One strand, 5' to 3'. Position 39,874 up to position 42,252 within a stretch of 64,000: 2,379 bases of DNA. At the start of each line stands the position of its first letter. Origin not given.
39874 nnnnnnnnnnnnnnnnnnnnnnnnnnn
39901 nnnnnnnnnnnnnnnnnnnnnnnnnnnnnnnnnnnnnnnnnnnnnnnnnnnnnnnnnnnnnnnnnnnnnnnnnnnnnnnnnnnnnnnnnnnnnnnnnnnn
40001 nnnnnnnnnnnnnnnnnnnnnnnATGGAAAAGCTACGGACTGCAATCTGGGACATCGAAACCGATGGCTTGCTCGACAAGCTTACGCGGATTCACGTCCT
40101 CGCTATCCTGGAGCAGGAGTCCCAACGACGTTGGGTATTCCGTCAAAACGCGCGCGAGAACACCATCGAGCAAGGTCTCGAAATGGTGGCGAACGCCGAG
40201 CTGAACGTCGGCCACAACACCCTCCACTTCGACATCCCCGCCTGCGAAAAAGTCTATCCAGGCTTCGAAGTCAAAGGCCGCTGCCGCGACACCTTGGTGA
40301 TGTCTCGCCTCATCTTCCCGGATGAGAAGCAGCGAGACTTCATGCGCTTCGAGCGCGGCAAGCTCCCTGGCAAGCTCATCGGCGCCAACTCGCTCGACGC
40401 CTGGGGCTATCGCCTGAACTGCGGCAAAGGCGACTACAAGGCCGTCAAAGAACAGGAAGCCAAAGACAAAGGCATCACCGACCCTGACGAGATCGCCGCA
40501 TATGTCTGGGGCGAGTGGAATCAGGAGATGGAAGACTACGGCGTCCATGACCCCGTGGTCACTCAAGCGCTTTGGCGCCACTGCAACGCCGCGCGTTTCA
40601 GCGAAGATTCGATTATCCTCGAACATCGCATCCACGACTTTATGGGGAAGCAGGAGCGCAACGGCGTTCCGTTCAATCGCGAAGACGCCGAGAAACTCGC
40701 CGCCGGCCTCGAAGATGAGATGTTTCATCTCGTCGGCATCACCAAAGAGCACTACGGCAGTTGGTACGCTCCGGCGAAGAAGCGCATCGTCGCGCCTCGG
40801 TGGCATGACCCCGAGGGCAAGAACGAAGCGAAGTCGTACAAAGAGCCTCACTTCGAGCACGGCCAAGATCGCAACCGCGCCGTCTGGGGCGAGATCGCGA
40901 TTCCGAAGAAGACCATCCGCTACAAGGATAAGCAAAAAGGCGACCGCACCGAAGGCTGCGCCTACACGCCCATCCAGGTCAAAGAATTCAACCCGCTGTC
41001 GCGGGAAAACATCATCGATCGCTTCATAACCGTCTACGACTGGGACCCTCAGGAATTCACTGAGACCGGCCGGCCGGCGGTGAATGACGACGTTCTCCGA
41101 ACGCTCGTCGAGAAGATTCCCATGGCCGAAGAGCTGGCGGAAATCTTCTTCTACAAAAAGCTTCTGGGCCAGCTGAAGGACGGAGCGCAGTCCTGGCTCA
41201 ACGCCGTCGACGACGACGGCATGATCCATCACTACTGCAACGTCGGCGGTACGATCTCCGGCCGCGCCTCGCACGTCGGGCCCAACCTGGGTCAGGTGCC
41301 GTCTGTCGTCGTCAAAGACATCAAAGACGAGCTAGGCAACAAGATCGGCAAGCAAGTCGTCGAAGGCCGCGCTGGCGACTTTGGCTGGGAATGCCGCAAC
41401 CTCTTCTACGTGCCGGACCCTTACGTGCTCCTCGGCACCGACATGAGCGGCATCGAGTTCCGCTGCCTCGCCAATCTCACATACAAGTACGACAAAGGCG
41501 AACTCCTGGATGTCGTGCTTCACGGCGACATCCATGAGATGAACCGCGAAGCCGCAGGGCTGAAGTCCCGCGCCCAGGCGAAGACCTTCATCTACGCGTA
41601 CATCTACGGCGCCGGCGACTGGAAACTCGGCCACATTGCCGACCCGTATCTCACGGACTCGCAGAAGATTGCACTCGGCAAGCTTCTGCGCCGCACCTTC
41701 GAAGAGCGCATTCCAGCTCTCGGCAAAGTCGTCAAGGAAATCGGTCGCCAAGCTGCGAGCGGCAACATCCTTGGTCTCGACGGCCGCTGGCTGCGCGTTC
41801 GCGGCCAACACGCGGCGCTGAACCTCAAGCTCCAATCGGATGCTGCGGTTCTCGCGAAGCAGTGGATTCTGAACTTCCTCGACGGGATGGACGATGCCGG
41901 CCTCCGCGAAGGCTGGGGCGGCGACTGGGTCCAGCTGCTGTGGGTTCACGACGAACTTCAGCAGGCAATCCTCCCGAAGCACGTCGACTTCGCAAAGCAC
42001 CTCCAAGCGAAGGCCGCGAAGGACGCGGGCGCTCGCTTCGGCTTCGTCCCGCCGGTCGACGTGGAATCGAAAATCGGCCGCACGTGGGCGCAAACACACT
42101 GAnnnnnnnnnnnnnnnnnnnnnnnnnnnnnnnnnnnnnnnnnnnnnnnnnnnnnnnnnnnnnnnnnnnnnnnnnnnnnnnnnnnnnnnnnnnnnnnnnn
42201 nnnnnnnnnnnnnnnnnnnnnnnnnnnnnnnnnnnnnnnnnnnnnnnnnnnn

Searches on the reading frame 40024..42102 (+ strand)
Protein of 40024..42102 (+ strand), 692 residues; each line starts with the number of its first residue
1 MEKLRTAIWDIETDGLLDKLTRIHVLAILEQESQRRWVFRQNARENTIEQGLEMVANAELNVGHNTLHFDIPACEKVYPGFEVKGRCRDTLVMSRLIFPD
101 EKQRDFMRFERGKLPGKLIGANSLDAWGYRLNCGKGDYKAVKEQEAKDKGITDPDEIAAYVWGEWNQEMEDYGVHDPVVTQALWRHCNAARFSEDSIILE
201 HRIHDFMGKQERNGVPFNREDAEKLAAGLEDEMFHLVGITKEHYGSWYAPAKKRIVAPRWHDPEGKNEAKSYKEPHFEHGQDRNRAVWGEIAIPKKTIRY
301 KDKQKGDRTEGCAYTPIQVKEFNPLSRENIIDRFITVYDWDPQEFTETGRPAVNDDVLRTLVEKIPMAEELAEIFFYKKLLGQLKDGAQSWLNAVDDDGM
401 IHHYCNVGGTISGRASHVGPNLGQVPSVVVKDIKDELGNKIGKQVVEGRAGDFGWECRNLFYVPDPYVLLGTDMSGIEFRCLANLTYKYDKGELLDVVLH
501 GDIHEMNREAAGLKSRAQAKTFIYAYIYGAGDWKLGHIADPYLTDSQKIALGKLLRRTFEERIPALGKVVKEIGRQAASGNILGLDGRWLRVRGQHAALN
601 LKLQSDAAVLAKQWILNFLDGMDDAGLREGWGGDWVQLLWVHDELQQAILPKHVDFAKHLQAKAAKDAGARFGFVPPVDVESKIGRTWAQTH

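Call 13: search_protein_families(library=phrogs, proteins=[window:40024-42102:+], max_evalue=0.00001)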
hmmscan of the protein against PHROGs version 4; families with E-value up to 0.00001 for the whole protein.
window:40024-42102:+ (692 aa): 5 families
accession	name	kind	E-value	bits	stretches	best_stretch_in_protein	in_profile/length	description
phrog_17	-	DNA, RNA and nucleotide metabolism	2.5e-109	368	1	3-691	669-1233/1445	DNA polymerase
phrog_15971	-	DNA, RNA and nucleotide metabolism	4.7e-78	264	1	195-692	2-376/376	DNA polymerase I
phrog_6375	-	DNA, RNA and nucleotide metabolism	9.1e-15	56.1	1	528-654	2-138/204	DNA polymerase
phrog_403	-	DNA, RNA and nucleotide metabolism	1.4e-09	38.3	1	3-187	64-246/321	DNA polymerase exonuclease subunit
phrog_8888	-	DNA, RNA and nucleotide metabolism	1.3e-08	36.2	1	458-655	2-198/295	DNA polymerase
